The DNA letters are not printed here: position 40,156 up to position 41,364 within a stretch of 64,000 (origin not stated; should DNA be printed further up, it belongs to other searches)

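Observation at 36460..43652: Hybrid operon: importer-type ABC permeases, giant-coiled-coil HlyD-like adaptor, MacB-PCD-only protein and 813-aa binding lipoprotein, with no ATPase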

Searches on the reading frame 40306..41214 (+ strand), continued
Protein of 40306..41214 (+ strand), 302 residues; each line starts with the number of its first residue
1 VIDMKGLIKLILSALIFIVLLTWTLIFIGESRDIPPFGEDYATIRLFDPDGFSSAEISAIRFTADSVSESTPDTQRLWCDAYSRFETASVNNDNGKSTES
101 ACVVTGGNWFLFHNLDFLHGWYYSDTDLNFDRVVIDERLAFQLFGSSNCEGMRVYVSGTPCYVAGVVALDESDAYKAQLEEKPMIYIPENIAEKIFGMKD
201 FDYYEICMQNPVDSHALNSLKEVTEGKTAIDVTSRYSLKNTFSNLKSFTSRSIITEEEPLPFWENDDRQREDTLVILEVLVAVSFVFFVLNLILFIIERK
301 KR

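Call 74: find_related_loci(query=A3, collection=metagenome_contigs, flank=8000)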
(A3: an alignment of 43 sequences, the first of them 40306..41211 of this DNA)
Query A3 (302 aa) in metagenome_contigs; peptide patterns used: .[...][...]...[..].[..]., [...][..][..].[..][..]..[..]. (x = any residue, [..] = any of these).
600 stretches matched a pattern (row limit reached: there are more); 447 encode a relative of the query (tblastn E <= 1e-3); the best 80 are kept; 80 distinct loci.
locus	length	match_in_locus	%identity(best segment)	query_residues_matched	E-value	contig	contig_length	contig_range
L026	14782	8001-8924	30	5-277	4e-38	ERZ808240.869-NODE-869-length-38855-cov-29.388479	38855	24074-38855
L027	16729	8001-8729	37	64-302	1e-37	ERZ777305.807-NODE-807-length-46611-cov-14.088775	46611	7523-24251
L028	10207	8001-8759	34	51-301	1e-37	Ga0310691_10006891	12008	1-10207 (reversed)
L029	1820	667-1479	35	38-299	2e-37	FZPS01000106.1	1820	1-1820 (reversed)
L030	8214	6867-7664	31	38-297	2e-36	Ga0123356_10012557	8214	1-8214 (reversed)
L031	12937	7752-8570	31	39-302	7e-36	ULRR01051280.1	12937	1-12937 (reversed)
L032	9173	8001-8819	31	39-302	6e-36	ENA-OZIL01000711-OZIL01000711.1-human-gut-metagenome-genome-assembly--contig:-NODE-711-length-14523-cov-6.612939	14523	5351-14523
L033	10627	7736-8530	33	41-298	4e-36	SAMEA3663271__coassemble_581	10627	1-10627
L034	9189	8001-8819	31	39-302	6e-36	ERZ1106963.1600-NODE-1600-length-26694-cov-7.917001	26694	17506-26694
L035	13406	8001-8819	31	39-302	7e-36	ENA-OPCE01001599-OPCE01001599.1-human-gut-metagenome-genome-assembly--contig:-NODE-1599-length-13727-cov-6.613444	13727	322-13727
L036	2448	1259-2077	31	39-302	4e-36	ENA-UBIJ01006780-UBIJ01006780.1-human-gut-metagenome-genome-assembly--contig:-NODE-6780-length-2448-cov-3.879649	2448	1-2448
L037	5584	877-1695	31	39-302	1e-35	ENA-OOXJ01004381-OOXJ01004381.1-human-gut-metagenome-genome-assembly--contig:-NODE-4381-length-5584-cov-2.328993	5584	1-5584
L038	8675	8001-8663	35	67-287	2e-35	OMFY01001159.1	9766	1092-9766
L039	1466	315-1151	31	39-302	4e-36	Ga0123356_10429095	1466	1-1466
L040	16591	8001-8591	38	77-272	4e-35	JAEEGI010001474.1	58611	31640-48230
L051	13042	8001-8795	31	38-297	2e-33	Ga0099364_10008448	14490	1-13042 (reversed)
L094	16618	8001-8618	36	72-274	3e-31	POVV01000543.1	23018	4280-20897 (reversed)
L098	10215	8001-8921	30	8-302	7e-31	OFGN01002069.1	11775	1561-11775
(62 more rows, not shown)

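Call 82: search_protein_families(library=pfam, proteins=[L094:10092-10805:+, L094:10802-12439:+, L094:12458-13711:+, L051:8870-10084:+, L098:9060-10214:+, L040:5101-7722:+], max_evalue=0.0001)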
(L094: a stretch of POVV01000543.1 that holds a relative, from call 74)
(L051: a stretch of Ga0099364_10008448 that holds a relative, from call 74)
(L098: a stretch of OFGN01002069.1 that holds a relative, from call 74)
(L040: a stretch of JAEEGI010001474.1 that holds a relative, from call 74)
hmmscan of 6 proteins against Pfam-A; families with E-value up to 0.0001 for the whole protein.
L094:10092-10805:+ (238 aa): 4 families
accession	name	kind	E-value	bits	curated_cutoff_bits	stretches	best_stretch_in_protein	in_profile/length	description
PF00005.33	ABC_tran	-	3.5e-34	118.8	25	1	29-177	1-136/137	ABC transporter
PF13304.12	AAA_21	-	1.6e-09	38.7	27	0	147-212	235-303/304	AAA domain, putative AbiEii toxin, Type IV TA system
PF02463.25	SMC_N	-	2.2e-09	37.5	40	1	40-222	25-212/220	RecF/RecN/SMC N terminal domain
PF13555.12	AAA_29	-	3.8e-05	23.8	27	1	30-61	13-44/61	P-loop containing region of AAA domain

L094:10802-12439:+ (546 aa): 6 families
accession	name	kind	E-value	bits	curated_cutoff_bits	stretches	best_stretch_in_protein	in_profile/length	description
PF13437.12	HlyD_3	-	2.4e-14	54.4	22.2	1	311-413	2-98/106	HlyD family secretion protein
PF16576.10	HlyD_D23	-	2.1e-12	47.2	30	1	246-407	53-207/214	Barrel-sandwich domain of CusB or HlyD membrane-fusion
PF12700.13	HlyD_2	-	2.8e-09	36.7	25.1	1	185-392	95-313/416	HlyD family secretion protein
PF13533.13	Biotin_lipoyl_2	-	2.4e-06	27.6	29.8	0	311-339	3-31/32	Biotin-lipoyl like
PF00364.28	Biotin_lipoyl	-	3.6e-05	23.9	22.1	0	305-339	39-73/73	Biotin-requiring enzyme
PF13851.11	GAS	-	7.3e-05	22.7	32.3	1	219-323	33-137/200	Growth-arrest specific micro-tubule binding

L094:12458-13711:+ (418 aa): 2 families
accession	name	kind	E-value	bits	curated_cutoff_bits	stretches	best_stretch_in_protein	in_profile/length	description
PF12704.14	MacB_PCD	-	6.5e-32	111.9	27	1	31-253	1-202/207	MacB-like periplasmic core domain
PF02687.27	FtsX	-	1.9e-21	76.7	25.5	1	295-411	1-120/120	FtsX-like permease C-terminal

L051:8870-10084:+ (405 aa): 4 families
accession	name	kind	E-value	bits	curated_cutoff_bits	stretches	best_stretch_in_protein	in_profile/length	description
PF00005.33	ABC_tran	-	2.4e-31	109.6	25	1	57-198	2-136/137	ABC transporter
PF17912.7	OB_MalK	-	5.2e-14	53.3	27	1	272-328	1-53/53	MalK OB fold domain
PF08402.16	TOBE_2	-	6.4e-05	23.4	21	0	321-396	1-76/76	TOBE domain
PF02463.25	SMC_N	-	8.2e-05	22.6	40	0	65-242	23-209/220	RecF/RecN/SMC N terminal domain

L098:9060-10214:+ (385 aa): 6 families
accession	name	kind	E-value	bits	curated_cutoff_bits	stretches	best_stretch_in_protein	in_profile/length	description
PF00005.33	ABC_tran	-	1.3e-32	113.7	25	1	22-163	2-136/137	ABC transporter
PF17912.7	OB_MalK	-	1.4e-14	55.1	27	1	237-293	1-53/53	MalK OB fold domain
PF08402.16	TOBE_2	-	8.1e-11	42.3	21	1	286-361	1-76/76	TOBE domain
PF02463.25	SMC_N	-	3.6e-06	27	40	1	29-206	22-208/220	RecF/RecN/SMC N terminal domain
PF03215.21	Rad17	-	1.4e-05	25.5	23.8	1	20-98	34-112/186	Rad17 P-loop domain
PF13401.12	AAA_22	-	9.8e-05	23.1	27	0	30-75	4-33/130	AAA domain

L040:5101-7722:+ (874 aa): 4 families
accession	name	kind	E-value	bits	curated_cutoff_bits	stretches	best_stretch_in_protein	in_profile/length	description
PF13437.12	HlyD_3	-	7e-08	33.6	22.2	1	678-771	2-96/106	HlyD family secretion protein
PF00364.28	Biotin_lipoyl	-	2.8e-06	27.5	22.1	0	676-706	43-73/73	Biotin-requiring enzyme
PF16576.10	HlyD_D23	-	3.7e-06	26.8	30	0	53-171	2-103/214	Barrel-sandwich domain of CusB or HlyD membrane-fusion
PF13533.13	Biotin_lipoyl_2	-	6.2e-05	23.2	29.8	0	79-99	11-31/32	Biotin-lipoyl like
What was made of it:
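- On MacB / type VII ABC transporter permease: By contrast, the canonical neighbour in L094 has MacB_PCD plus FtsX (call 82). Cis ATPases in relatives are MalK-type (call 82).
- L094 has a canonical ABC_tran/HlyD/MacB_PCD+FtsX trio just downstream of the module (call 82).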
